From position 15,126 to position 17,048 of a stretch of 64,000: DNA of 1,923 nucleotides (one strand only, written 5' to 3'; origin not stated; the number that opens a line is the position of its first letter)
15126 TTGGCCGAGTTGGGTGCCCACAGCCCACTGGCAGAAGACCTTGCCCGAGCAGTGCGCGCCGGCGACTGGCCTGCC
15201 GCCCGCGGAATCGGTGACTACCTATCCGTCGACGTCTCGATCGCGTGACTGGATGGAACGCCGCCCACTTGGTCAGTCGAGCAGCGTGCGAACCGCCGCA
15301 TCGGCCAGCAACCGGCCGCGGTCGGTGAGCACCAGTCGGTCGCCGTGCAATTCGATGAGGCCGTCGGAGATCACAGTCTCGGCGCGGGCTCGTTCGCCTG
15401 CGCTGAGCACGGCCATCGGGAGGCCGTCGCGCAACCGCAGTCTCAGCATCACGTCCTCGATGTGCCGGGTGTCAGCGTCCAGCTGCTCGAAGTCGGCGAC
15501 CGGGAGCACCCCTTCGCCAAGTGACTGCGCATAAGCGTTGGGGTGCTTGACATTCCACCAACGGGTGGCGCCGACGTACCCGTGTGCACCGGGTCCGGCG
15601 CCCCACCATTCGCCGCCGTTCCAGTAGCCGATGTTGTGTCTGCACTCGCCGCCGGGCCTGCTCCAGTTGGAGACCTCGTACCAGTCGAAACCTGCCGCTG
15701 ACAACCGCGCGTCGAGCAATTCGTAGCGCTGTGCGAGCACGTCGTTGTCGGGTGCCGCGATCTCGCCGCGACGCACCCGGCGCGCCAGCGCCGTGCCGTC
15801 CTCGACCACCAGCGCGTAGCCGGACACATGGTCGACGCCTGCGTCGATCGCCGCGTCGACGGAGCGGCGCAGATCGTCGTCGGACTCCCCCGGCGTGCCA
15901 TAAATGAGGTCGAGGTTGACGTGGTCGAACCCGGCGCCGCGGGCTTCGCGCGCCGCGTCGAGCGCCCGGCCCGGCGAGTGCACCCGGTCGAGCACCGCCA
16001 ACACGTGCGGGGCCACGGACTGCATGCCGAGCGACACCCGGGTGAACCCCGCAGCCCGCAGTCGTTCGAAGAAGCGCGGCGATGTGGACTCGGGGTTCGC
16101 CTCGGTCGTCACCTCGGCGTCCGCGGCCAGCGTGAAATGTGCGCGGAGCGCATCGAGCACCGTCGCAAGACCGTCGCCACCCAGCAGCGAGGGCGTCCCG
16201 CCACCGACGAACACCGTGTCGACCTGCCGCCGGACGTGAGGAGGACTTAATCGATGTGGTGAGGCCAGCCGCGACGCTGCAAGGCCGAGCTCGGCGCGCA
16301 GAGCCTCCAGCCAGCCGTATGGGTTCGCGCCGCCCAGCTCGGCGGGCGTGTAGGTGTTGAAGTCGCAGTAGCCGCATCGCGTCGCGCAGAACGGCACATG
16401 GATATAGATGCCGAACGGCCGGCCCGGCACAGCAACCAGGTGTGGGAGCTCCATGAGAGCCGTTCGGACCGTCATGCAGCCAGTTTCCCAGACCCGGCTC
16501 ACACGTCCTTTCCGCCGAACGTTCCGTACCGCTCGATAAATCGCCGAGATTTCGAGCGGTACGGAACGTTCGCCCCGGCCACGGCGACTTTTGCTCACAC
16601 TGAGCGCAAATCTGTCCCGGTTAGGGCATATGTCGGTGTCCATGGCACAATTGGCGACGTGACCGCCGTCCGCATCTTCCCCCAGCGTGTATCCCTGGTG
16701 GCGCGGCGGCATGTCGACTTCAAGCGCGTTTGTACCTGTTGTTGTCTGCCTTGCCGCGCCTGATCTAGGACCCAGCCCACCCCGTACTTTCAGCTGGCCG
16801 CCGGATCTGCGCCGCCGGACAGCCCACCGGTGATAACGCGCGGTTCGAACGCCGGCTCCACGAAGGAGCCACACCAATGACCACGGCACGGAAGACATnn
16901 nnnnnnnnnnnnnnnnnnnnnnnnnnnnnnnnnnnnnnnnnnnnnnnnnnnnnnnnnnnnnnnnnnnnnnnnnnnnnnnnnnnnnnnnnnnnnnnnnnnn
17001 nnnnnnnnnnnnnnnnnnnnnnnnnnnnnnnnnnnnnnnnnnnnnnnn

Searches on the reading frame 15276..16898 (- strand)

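Call 52: search_protein_families(library=pfam, proteins=[window:15276-16898:-], max_evalue=0.00001)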
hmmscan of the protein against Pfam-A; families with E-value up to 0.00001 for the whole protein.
window:15276-16898:- (541 aa): 2 families
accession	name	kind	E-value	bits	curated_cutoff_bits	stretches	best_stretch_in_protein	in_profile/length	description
PF04055.27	Radical_SAM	-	1.3e-22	81.2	29.5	1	165-348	1-164/166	Radical SAM superfamily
PF06969.22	HemN_C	-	6.4e-08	33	24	1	474-531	2-67/67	HemN C-terminal domain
